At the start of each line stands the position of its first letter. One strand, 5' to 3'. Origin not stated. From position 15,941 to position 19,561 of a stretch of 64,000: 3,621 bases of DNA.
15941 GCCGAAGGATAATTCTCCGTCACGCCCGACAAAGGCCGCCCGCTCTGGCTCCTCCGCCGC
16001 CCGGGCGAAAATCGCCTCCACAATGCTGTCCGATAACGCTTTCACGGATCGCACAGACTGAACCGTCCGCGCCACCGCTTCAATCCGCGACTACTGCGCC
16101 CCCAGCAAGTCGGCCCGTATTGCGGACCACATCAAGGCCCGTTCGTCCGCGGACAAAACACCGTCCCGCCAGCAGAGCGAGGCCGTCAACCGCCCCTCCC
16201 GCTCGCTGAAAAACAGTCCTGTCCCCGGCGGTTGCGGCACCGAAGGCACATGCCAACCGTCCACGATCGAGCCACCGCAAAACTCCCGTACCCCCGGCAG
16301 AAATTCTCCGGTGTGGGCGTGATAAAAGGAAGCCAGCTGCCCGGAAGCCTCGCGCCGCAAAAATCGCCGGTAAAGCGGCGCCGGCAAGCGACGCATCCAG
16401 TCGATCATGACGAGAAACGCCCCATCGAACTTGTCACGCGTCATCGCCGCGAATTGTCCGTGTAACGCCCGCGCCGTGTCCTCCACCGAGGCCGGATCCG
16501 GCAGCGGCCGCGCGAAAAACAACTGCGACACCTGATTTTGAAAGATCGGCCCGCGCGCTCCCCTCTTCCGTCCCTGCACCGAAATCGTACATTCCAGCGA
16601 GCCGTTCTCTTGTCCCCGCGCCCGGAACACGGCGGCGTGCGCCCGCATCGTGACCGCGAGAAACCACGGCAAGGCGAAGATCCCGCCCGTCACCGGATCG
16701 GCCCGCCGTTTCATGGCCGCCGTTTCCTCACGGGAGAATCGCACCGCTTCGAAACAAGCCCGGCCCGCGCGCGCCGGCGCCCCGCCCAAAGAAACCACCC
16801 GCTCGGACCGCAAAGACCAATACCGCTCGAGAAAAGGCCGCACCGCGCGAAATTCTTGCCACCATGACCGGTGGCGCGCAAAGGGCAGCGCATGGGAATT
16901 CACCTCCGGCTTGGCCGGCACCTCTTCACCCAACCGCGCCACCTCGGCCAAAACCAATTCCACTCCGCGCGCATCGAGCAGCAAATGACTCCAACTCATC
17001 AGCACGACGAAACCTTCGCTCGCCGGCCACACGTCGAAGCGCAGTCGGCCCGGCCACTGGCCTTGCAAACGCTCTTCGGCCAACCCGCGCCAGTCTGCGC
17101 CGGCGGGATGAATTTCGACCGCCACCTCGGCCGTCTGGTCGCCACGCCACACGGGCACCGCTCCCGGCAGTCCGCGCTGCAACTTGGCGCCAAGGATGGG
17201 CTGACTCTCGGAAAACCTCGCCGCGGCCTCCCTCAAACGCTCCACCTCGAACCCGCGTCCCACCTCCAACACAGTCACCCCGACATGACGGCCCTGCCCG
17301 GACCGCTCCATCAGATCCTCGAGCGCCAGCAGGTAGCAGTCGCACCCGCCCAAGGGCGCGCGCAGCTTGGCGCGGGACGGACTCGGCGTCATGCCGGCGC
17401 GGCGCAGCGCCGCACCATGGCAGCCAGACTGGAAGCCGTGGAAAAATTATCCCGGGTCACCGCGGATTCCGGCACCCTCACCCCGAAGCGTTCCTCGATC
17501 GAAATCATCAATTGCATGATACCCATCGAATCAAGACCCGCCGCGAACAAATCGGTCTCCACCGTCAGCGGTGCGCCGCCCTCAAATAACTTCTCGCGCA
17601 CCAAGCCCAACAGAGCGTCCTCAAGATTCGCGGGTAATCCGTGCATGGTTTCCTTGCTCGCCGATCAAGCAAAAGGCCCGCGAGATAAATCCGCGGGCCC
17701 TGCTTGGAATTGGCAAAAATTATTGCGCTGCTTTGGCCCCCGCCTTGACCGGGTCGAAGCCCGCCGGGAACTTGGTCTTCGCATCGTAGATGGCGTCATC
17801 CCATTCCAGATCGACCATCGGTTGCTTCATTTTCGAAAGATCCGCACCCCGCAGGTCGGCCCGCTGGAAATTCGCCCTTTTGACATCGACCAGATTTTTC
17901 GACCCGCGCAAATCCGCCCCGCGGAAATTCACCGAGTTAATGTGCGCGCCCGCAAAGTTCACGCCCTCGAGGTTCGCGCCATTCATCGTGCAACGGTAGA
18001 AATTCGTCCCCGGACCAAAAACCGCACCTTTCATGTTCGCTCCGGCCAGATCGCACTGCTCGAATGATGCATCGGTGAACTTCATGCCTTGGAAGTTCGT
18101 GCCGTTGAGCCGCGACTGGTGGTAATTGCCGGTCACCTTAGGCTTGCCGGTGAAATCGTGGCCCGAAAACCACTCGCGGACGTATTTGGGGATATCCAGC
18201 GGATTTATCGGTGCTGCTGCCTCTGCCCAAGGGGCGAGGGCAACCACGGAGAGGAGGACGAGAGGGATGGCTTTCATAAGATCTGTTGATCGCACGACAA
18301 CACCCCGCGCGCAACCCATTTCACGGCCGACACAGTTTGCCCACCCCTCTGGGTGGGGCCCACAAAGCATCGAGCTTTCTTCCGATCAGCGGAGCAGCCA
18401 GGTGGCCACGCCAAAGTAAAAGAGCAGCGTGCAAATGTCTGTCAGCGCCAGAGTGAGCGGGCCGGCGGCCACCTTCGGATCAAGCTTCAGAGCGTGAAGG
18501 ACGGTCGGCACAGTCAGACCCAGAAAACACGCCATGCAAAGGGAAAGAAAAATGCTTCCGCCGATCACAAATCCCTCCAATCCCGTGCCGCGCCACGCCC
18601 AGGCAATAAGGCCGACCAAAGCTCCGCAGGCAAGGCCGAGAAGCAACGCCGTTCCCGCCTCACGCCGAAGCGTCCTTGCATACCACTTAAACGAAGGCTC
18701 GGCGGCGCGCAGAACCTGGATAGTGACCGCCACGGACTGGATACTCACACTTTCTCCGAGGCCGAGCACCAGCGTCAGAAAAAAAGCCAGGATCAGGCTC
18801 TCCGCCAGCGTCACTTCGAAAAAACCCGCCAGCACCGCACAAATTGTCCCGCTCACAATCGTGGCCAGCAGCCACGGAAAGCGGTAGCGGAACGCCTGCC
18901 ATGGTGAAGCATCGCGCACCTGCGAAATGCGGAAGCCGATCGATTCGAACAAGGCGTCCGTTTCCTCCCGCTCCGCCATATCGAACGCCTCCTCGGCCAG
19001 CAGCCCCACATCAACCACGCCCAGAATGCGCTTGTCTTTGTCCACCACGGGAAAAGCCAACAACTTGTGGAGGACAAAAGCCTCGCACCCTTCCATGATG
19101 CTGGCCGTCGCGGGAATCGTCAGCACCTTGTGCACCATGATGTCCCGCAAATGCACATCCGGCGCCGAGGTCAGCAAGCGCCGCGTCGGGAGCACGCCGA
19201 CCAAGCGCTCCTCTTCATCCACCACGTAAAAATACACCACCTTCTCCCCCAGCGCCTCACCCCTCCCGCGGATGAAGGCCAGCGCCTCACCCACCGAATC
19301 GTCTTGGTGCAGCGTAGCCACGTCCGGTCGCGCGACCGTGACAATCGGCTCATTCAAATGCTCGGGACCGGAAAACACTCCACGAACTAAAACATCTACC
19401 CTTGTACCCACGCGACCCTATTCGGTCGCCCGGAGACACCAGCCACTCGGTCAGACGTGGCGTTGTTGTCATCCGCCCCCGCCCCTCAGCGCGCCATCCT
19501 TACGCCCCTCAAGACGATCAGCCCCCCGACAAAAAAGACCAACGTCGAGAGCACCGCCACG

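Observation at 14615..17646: Stand-alone ACP / condensation-like / adenylating-enzyme operon attached to the cluster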

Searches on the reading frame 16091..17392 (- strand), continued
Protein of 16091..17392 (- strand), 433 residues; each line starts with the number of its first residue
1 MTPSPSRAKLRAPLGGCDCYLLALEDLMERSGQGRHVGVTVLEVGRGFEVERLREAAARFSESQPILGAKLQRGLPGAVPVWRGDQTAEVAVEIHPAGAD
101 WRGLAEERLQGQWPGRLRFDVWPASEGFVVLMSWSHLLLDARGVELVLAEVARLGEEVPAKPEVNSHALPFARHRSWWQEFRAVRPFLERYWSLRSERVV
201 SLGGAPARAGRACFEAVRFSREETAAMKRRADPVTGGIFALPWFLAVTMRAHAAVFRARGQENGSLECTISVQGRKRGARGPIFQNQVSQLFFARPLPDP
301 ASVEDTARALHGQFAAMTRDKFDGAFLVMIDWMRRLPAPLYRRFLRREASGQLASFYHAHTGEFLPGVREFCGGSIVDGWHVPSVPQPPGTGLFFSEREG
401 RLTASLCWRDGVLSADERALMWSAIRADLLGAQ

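Call 75: search_protein_families(library=pfam, proteins=[L084:9725-9994:+, L084:12694-14208:+, L084:15628-17202:+, L084:2389-3660:+, L084:3624-5036:+, L084:4879-6243:+, L082:11292-11924:+, L082:11971-13674:+, L082:13607-14335:+, L082:15491-17101:+], max_evalue=0.001)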
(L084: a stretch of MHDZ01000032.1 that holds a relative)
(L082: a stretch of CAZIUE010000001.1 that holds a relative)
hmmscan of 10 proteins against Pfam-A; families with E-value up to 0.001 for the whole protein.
L084:9725-9994:+ (89 aa): 2 families
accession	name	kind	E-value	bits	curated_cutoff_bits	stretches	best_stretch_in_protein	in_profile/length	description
PF00550.31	PP-binding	-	4.6e-10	40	20.8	1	18-85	2-67/67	Phosphopantetheine attachment site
PF23297.2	ACP_SdgA_C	-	0.0001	22.8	27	1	10-88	6-82/95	Highly reducing polyketide synthase sdgA, C-terminal ACP domain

L084:12694-14208:+ (504 aa): 2 families
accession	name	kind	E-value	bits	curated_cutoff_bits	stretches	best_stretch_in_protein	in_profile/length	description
PF04055.27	Radical_SAM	-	6.4e-21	75.7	29.5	1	238-394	2-163/166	Radical SAM superfamily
PF02310.24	B12-binding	-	9.9e-17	61.3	32.1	1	53-159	12-119/121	B12 binding domain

L084:15628-17202:+ (524 aa): 2 families
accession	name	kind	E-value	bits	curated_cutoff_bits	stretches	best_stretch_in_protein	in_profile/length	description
PF04055.27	Radical_SAM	-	1.4e-24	87.5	29.5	1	204-366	1-166/166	Radical SAM superfamily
PF02310.24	B12-binding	-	1.2e-20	74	32.1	1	26-139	11-120/121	B12 binding domain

L084:2389-3660:+ (423 aa): 2 families
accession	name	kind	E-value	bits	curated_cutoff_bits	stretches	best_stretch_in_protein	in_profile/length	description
PF04055.27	Radical_SAM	-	1.7e-06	28.7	29.5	1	170-279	4-136/166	Radical SAM superfamily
PF02310.24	B12-binding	-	4.3e-06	27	32.1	1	51-118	48-120/121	B12 binding domain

L084:3624-5036:+ (470 aa): 2 families
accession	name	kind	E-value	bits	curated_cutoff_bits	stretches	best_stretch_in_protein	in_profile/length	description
PF02310.24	B12-binding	-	1.2e-17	64.3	32.1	1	21-145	5-119/121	B12 binding domain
PF04055.27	Radical_SAM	-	8.3e-16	59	29.5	1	198-350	5-159/166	Radical SAM superfamily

L084:4879-6243:+ (454 aa): 2 families
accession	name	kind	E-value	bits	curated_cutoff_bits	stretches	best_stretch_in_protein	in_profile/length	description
PF00535.33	Glycos_transf_2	-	3.3e-19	69.9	23.3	1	62-205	2-153/168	Glycosyl transferase family 2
PF09835.14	DUF2062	-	1.4e-10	41.7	27.4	1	317-429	15-137/147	Uncharacterized protein conserved in bacteria (DUF2062)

L082:11292-11924:+ (210 aa): 0 families

L082:11971-13674:+ (567 aa): 2 families
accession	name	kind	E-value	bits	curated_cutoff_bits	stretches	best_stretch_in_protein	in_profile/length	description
PF00282.25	Pyridoxal_deC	-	2.6e-44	151.9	27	1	66-442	11-374/375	Pyridoxal-dependent decarboxylase conserved domain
PF01212.27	Beta_elim_lyase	-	1.1e-05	25.4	27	1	213-362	70-215/288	Beta-eliminating lyase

L082:13607-14335:+ (242 aa): 2 families
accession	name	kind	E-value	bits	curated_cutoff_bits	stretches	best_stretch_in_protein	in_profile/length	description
PF03641.19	Lysine_decarbox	-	1.7e-43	148.4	27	1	73-202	1-131/131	Possible lysine decarboxylase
PF18306.6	LDcluster4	-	2.9e-14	53.4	26.3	1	42-142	14-112/151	SLOG cluster4 family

L082:15491-17101:+ (536 aa): 3 families
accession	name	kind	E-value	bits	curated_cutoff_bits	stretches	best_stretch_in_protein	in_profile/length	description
PF02739.22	5_3_exonuc_N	-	8.4e-56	188.6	34.3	1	66-229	1-164/164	5'-3' exonuclease, N-terminal resolvase-like domain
PF00075.30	RNase_H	-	1.6e-36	126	25.8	1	352-486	4-140/141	RNase H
PF01367.25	5_3_exonuc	-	9.7e-30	103.4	40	1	230-324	1-95/97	5'-3' exonuclease, C-terminal SAM fold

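Call 82: search_protein_families(library=pfam, proteins=[L048:2579-6001:+, L048:6003-7715:-, L048:8269-9711:-, L048:12722-13906:-, L048:13903-15264:-, L048:15120-16082:-, L048:16034-16957:-, L048:16954-19242:-, L048:7542-8201:+, L048:7718-8227:-], max_evalue=0.001)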
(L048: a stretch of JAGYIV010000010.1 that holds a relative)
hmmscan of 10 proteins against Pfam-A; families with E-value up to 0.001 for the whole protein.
L048:2579-6001:+ (1140 aa): 1 family
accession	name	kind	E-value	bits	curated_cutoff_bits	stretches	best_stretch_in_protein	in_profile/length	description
PF04357.19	TamB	-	0.00083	19.2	22.4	0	835-906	2-74/381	TamB, inner membrane protein subunit of TAM complex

L048:6003-7715:- (570 aa): 3 families
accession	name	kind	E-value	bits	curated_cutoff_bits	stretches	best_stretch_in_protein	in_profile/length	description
PF00750.26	tRNA-synt_1d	-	3.2e-100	335.9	23.3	1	110-442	15-349/349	tRNA synthetases class I (R), catalytic domain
PF05746.21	DALR_1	-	2.3e-32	112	22.3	1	456-570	1-117/117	DALR anticodon binding domain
PF03485.21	Arg_tRNA_synt_N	-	2.9e-19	69.9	21.5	1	9-88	3-85/85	Arginyl tRNA synthetase N terminal domain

L048:8269-9711:- (480 aa): 1 family
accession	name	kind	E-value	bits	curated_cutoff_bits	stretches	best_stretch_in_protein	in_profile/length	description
PF00346.24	Complex1_49kDa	-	7.2e-113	376.6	24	1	210-480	1-271/271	Respiratory-chain NADH dehydrogenase, 49 Kd subunit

L048:12722-13906:- (394 aa): 2 families
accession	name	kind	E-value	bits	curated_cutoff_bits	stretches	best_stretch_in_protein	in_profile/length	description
PF00091.31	Tubulin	-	2.4e-34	119.7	33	1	19-175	4-188/190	Tubulin/FtsZ family, GTPase domain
PF12327.13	FtsZ_C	-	1.3e-08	35.5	27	1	229-298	4-71/95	FtsZ family, C-terminal domain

L048:13903-15264:- (453 aa): 5 families
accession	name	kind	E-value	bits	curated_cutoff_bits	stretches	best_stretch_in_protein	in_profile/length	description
PF14450.12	FtsA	-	1.3e-35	123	31.8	2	254-421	2-127/127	Cell division protein FtsA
PF02491.25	SHS2_FTSA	-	5.4e-21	75.2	25.4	1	130-207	1-78/79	SHS2 domain inserted in FTSA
PF06723.19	MreB_Mbl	-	5.8e-13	48.8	27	1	245-399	140-304/327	MreB/Mbl protein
PF11104.14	PilM_2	-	1.4e-06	28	27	1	216-307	140-237/340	Type IV pilus assembly protein PilM;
PF06277.17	EutA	-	0.0001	21.8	27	1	242-288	136-181/475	Ethanolamine utilisation protein EutA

L048:15120-16082:- (320 aa): 2 families
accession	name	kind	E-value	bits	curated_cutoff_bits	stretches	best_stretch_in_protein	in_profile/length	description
PF08478.15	POTRA_1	-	2.3e-08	34.7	23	1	92-145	14-67/69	POTRA domain, FtsQ-type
PF03799.20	FtsQ_DivIB_C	-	0.0002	22.6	21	1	170-284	11-111/114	Cell division protein FtsQ/DivIB, C-terminal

L048:16034-16957:- (307 aa): 4 families
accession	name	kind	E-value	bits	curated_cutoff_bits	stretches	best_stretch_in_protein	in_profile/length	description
PF07478.18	Dala_Dala_lig_C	-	4.6e-46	157.4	24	1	129-296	32-202/204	D-ala D-ala ligase C-terminus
PF01820.27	Dala_Dala_lig_N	-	7.5e-17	62.4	34.6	2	60-92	88-120/121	D-ala D-ala ligase N-terminus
PF02786.22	CPSase_L_D2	-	5e-05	23.3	19.8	1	132-268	37-178/211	Carbamoyl-phosphate synthase L chain, ATP binding domain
PF02655.19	ATP-grasp_3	-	9.3e-05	23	23.2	1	103-268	3-155/160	ATP-grasp domain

L048:16954-19242:- (762 aa): 5 families
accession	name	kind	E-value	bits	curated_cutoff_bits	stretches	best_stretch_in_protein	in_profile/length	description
PF02873.21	MurB_C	-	4.7e-28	97.7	27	1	661-758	2-99/99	UDP-N-acetylenolpyruvoylglucosamine reductase, C-terminal domain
PF01225.30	Mur_ligase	-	8e-20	71.5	21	1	18-115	2-94/95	Mur ligase family, catalytic domain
PF01565.28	FAD_binding_4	-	5.8e-18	65.4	26.4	1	498-624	4-136/139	FAD binding domain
PF02875.26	Mur_ligase_C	-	7.5e-18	66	28.4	1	319-449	1-127/127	Mur ligase, glutamate ligase domain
PF08245.18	Mur_ligase_M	-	9e-17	62.1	24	1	120-297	1-200/200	Mur ligase middle domain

L048:7542-8201:+ (219 aa): 0 families

L048:7718-8227:- (169 aa): 1 family
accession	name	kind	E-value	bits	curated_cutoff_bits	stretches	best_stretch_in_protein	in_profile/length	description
PF00359.27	PTS_EIIA_2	-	9.6e-33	113.6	27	1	20-164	2-143/144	Phosphoenolpyruvate-dependent sugar phosphotransferase system, EIIA 2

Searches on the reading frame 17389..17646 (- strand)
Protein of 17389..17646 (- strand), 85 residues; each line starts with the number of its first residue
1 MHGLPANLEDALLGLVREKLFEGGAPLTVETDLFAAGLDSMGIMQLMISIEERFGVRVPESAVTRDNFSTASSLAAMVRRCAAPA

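Call 4: search_protein_families(library=pfam, proteins=[window:17389-17646:-], max_evalue=0.01)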
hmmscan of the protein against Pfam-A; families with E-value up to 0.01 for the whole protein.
window:17389-17646:- (85 aa): 1 family
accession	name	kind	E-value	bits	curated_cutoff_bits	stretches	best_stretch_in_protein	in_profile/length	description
PF00550.31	PP-binding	-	2.4e-12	47.4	20.8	1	10-78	1-67/67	Phosphopantetheine attachment site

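Call 5: search_protein_families(library=ncbifam, proteins=[window:17389-17646:-], max_evalue=1)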
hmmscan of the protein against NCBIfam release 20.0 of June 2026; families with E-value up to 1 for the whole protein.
window:17389-17646:- (85 aa): 18 families
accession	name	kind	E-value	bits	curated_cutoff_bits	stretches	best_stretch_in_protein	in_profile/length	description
NF005480.0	PRK07081.1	equivalog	4.2e-12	45.8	72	1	27-80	22-75/83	acyl carrier protein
NF058660.1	cispen_ACP_AmcB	equivalog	4.3e-10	39.6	80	1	36-81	33-78/80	cispentacin biosynthesis acyl carrier protein AmcB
NF003464.0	PRK05087.1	equivalog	6.4e-10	38.9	68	1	28-79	23-75/78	D-alanine--poly(phosphoribitol) ligase subunit DltC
NF005798.0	PRK07639.1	equivalog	2.3e-07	31.1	100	1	38-79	38-79/91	petrobactin biosynthesis protein AsbD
TIGR01688.1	dltC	equivalog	3.5e-06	27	52.35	1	31-76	23-69/73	D-alanine--poly(phosphoribitol) ligase subunit 2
TIGR04069.1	ocin_ACP_rel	hypoth_equivalog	0.00017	22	70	1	38-78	37-77/77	peptide maturation system acyl carrier-related protein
TIGR00517.1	acyl_carrier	equivalog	0.00089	19.1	70.45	1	36-62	33-59/77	acyl carrier protein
NF009104.0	PRK12449.1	equivalog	0.0013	18.7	70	1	12-64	10-63/80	acyl carrier protein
NF004533.0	PRK05883.1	equivalog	0.0016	18.2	72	1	5-62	21-79/100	acyl carrier protein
NF052616.1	ACP_for_OlsHI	equivalog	0.0025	18.1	130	1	25-79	23-78/83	ornithine lipid biosynthesis acyl carrier protein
NF002148.0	PRK00982.1-2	subfamily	0.0027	17.5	71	1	37-63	35-61/79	acyl carrier protein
NF002150.0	PRK00982.1-4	subfamily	0.0031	17.7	66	1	30-74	32-71/80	acyl carrier protein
NF002147.0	PRK00982.1-1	equivalog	0.0033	17.2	84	1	38-64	39-65/83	acyl carrier protein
NF006617.0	PRK09184.1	subfamily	0.01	15.8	70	1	28-78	37-90/96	phosphopantetheine-binding protein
NF002151.0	PRK00982.1-5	equivalog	0.011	15.8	92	1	37-63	34-60/78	acyl carrier protein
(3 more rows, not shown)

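Call 66: search_solved_structures(query=window:17389-17646:-, max_evalue=0.01)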
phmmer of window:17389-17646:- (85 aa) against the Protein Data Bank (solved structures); distinct sequences matched with E-value up to 0.01: 35.
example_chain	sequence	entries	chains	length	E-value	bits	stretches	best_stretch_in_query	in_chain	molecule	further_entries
6bug_A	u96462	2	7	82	7.5e-09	39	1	16-76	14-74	D-alanyl carrier protein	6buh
8jf2_F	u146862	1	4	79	7.6e-09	39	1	17-76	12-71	D-alanyl carrier protein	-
6cxt_A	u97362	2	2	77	6.4e-07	32.9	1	11-80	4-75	Alpha/beta hydrolase fold protein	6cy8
2jq4_A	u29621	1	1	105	7e-07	32.8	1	27-76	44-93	Hypothetical protein Atu2571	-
4h2w_C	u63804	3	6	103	7.2e-07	32.7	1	28-76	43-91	Aminoacyl carrier protein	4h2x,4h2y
4h2s_C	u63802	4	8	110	1.8e-06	31.5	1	15-84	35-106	Aminoacyl carrier protein 1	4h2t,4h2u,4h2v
6m01_B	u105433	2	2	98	6.5e-06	29.7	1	31-81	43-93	Putative ACP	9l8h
1dv5_A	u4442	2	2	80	1.9e-05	28.2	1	26-80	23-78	APO-D-ALANYL CARRIER PROTEIN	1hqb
7r49_H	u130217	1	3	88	6.3e-05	26.5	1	28-79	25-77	D-alanyl carrier protein 1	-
7yn3_C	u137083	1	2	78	6.4e-05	26.5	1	12-81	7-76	CcbZ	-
9dkr_C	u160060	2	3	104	6.8e-05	26.4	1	7-81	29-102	CcbZ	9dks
8jfh_E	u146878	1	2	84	0.00024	24.7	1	9-62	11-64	Acyl carrier protein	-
4zjb_G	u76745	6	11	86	0.00025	24.7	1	9-62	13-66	Acyl carrier protein | Acyl carrier protein,Acyl carrier protein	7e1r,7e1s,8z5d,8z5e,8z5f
7arc_U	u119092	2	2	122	0.00025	24.7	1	8-65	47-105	SDAP2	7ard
5h9g_A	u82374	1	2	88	0.00027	24.6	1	9-62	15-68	Acyl carrier protein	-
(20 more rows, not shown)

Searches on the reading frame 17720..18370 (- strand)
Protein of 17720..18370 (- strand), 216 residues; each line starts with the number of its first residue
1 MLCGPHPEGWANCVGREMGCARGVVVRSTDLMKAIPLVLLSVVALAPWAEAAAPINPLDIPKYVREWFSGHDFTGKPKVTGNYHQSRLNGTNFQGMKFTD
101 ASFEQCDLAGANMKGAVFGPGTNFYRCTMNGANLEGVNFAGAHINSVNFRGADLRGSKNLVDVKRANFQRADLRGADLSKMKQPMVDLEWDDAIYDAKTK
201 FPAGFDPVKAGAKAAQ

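Call 4: search_protein_families(library=pfam, proteins=[window:17720-18370:-], max_evalue=0.01)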
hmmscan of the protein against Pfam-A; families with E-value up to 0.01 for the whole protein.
window:17720-18370:- (216 aa): 3 families
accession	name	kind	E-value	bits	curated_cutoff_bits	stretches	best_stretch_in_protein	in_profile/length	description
PF00805.28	Pentapeptide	-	6.6e-22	77.2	20.2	3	122-156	6-40/40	Pentapeptide repeats (8 copies)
PF13599.13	Pentapeptide_4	-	8.5e-14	51.8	38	2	97-177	2-77/78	Pentapeptide repeat region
PF13576.12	Pentapeptide_3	-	1.4e-13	51.3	27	1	86-128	4-48/48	Pentapeptide repeats (9 copies)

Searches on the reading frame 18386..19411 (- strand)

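Call 27: search_protein_families(library=pfam, proteins=[window:18386-19411:-], max_evalue=0.001)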
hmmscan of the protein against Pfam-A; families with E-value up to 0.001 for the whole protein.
window:18386-19411:- (341 aa): 2 families
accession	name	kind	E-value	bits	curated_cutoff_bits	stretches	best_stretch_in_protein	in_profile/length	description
PF01769.21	MgtE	-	1e-23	84.4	27.6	1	213-335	2-125/125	Divalent cation transporter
PF00571.33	CBS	-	5.8e-15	55.8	24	2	89-135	2-48/57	CBS domain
